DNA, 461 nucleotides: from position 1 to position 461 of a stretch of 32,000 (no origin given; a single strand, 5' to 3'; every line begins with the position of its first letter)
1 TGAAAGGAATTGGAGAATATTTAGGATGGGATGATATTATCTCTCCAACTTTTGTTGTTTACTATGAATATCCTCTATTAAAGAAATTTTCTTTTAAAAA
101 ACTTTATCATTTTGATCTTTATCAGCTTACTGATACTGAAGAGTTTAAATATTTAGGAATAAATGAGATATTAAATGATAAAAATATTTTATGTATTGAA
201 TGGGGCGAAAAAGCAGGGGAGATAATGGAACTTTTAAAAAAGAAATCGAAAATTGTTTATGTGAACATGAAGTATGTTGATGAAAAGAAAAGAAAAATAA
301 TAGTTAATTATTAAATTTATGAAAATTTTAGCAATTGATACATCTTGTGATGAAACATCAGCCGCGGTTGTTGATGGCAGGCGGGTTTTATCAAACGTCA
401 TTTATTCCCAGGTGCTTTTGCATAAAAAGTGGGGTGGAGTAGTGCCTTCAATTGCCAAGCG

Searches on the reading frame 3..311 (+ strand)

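Call 43: search_protein_families(library=pfam, proteins=[window:3-311:+])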
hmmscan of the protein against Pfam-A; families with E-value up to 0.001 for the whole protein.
window:3-311:+ (103 aa): 1 family
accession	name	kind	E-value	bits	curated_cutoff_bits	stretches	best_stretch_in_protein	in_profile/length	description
PF02367.23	TsaE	-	2e-17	63.7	26.6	1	1-98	39-127/128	Threonylcarbamoyl adenosine biosynthesis protein TsaE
